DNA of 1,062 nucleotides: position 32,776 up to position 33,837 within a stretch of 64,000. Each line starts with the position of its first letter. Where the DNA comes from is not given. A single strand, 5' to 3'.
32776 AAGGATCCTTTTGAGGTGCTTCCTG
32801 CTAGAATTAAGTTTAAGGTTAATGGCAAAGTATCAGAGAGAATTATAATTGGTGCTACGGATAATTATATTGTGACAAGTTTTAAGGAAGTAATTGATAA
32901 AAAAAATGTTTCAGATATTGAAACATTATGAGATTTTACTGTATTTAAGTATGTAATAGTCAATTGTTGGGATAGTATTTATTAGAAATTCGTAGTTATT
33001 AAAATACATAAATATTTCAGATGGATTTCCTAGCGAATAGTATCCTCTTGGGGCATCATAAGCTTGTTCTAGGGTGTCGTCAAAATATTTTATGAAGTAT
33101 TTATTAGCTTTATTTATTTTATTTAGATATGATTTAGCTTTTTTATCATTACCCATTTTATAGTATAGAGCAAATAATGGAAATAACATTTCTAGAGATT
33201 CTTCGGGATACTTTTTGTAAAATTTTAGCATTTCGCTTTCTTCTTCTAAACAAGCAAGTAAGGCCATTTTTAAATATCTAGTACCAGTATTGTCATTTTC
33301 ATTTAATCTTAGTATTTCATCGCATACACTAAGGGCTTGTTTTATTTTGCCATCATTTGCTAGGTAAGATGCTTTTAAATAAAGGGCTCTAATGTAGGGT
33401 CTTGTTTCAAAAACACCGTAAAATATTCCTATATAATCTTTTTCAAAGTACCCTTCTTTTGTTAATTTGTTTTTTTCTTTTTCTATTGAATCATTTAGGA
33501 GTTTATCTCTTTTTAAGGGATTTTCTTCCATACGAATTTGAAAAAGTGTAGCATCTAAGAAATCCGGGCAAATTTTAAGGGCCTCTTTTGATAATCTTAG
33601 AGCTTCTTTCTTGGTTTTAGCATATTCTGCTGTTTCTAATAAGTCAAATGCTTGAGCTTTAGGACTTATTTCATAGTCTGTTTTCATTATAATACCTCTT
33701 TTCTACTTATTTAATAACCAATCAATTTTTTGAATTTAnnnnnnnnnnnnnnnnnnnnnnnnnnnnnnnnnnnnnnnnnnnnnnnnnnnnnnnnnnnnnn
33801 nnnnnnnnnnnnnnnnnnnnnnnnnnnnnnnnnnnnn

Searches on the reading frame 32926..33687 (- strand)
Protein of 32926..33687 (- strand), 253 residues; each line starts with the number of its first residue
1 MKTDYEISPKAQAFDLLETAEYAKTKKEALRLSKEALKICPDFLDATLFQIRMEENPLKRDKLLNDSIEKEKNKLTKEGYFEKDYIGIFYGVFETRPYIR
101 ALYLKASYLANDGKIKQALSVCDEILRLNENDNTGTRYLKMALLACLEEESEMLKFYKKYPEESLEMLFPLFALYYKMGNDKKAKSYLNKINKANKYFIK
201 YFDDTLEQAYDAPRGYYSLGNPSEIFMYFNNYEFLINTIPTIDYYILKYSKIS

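Call 3: search_protein_families(library=pfam, proteins=[window:32926-33687:-], max_evalue=1)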
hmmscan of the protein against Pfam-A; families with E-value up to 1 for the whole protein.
window:32926-33687:- (253 aa): 8 families
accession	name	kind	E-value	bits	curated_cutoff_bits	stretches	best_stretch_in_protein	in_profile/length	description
PF13428.12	TPR_14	-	8.3e-07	29.5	23.5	1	100-133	2-35/44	Tetratricopeptide repeat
PF07719.23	TPR_2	-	0.0015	18.9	27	1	100-132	2-34/34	Tetratricopeptide repeat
PF14559.12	TPR_19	-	0.0017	19.1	25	0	164-195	24-55/68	Tetratricopeptide repeat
PF00515.34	TPR_1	-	0.008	16.4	27.8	1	100-132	2-34/34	Tetratricopeptide repeat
PF13181.12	TPR_8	-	0.031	14.9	25.7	1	100-132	2-34/34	Tetratricopeptide repeat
PF12895.13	ANAPC3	-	0.045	14.5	27.2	1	101-145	25-67/82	Anaphase-promoting complex, cyclosome, subunit 3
PF14062.11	DUF4253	-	0.045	14.3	27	1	5-51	43-91/109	Domain of unknown function (DUF4253)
PF13174.12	TPR_6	-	0.11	13.6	26.3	0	174-191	9-26/33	Tetratricopeptide repeat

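Call 4: search_protein_families(library=ncbifam, proteins=[window:32926-33687:-], max_evalue=1)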
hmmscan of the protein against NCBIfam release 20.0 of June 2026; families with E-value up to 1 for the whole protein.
window:32926-33687:- (253 aa): 1 family
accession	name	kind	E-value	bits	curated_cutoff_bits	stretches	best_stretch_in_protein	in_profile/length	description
TIGR02917.1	PEP_TPR_lipo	equivalog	0.00057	17.9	312.2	2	19-73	644-700/899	XrtA/PEP-CTERM system TPR-repeat protein PrsT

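Call 80: find_homologous_proteins(query=window:32926-33687:-, max_evalue=1e-10)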
Query window:32926-33687:- (253 aa): 468 proteins with E <= 1e-10 among 1022 candidates; the best 120 are listed.
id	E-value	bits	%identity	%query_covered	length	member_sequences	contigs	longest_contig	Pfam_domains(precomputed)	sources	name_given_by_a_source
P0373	3.2e-148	510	93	100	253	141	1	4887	-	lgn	-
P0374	1.0e-115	404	93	79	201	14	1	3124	-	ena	-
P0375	1.6e-95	338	62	99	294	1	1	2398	PF14559.13,PF25062.2,PF13428.13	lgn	-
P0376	3.1e-95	337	64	98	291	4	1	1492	PF14559.13,PF13428.13,PF07719.24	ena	-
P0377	4.7e-95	336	65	98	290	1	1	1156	PF14559.13,PF13428.13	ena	-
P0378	4.9e-95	336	65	98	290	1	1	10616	PF14559.13,PF13428.13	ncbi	-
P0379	6.6e-95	336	63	98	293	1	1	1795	PF14559.13,PF25062.2,PF13428.13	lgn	-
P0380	2.5e-94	334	63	98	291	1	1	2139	PF14559.13,PF13428.13,PF07719.24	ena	-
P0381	6.4e-94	332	63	98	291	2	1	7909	PF14559.13,PF25062.2,PF13428.13,PF07719.24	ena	-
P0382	8.9e-94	332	63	98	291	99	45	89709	PF14559.13,PF13428.13,PF07719.24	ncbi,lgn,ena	-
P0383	1.2e-93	332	63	98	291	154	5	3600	PF13428.13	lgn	-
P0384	1.4e-93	331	64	99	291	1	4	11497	PF14559.13,PF13428.13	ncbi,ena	-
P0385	4.9e-93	329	62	98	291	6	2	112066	PF14559.13,PF13428.13,PF07719.24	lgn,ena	-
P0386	7.6e-93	329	60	99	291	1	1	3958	PF14559.13,PF13428.13,PF07719.24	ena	-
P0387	1.2e-92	328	61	99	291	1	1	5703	PF13428.13,PF07719.24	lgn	-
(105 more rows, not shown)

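Call 82: find_encoding_contigs(protein=P0382, flank=5000, max_places=3)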
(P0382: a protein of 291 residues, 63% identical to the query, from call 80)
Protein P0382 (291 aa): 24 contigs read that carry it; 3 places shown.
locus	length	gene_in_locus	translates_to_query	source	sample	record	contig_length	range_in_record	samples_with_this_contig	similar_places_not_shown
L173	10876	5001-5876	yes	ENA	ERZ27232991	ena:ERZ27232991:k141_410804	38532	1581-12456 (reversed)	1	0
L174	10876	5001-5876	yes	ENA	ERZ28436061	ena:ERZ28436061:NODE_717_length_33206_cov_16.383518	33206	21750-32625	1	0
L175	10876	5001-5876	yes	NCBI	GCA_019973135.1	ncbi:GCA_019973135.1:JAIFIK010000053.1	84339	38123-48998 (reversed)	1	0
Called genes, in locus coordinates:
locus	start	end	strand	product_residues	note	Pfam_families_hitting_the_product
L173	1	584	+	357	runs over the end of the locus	-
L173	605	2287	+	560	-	PF00664:ABC_membrane, PF00005:ABC_tran, PF09818:ABC_ATPase (faint), PF02463:SMC_N (weak)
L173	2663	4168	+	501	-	PF01841:Transglut_core (weak)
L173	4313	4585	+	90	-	PF00886:Ribosomal_S16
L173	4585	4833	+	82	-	PF07650:KH_2 (weak), PF13083:KH_KhpA-B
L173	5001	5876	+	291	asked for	PF07719:TPR_2 (faint), PF13428:TPR_14 (faint), PF14559:TPR_19 (faint)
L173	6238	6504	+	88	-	-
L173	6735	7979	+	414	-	PF11104:PilM_2, PF02491:SHS2_FTSA, PF06277:EutA (weak), PF14450:FtsA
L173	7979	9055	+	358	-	PF00091:Tubulin, PF12327:FtsZ_C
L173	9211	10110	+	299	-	-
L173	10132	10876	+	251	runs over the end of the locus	PF02397:Bac_transf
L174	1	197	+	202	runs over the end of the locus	PF21982:RecX_HTH1 (weak), PF02631:RecX_HTH2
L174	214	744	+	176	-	-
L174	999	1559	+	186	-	PF08279:HTH_11 (faint), PF12844:HTH_19, PF13443:HTH_26 (faint), PF13560:HTH_31, PF01381:HTH_3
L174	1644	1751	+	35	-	PF01381:HTH_3 (weak)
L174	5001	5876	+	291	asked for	PF07719:TPR_2 (faint), PF13428:TPR_14 (faint), PF14559:TPR_19 (faint)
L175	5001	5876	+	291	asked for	PF07719:TPR_2 (faint), PF13428:TPR_14 (faint), PF14559:TPR_19 (faint)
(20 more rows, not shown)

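Call 83: find_encoding_contigs(protein=P0373, flank=5000, max_places=3)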
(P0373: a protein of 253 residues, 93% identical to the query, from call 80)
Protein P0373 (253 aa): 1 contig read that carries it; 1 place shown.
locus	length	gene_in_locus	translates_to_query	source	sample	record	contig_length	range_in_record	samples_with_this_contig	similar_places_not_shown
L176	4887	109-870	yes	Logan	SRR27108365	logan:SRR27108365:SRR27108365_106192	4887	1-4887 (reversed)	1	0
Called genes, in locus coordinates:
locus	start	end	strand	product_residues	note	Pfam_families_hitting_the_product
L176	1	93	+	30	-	?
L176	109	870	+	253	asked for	-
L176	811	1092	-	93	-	-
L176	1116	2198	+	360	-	PF01098:FTSW_RODA_SPOVE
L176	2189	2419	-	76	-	-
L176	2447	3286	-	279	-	PF00149:Metallophos, PF12850:Metallophos_2 (weak)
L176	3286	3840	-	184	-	PF02517:Rce1-like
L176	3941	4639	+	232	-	-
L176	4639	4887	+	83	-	?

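Call 85: find_encoding_contigs(protein=P0374, flank=5000, max_places=3)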
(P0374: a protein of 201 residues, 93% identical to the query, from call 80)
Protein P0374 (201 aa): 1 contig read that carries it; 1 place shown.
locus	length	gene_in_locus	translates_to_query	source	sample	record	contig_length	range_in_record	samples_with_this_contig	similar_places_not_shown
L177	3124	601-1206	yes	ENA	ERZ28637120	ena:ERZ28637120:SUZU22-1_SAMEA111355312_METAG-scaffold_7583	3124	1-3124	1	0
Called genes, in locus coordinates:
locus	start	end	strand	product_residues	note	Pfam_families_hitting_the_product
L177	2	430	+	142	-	?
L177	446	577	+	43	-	-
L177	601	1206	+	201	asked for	-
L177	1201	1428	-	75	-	-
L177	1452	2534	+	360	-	PF01098:FTSW_RODA_SPOVE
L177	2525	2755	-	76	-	-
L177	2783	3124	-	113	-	?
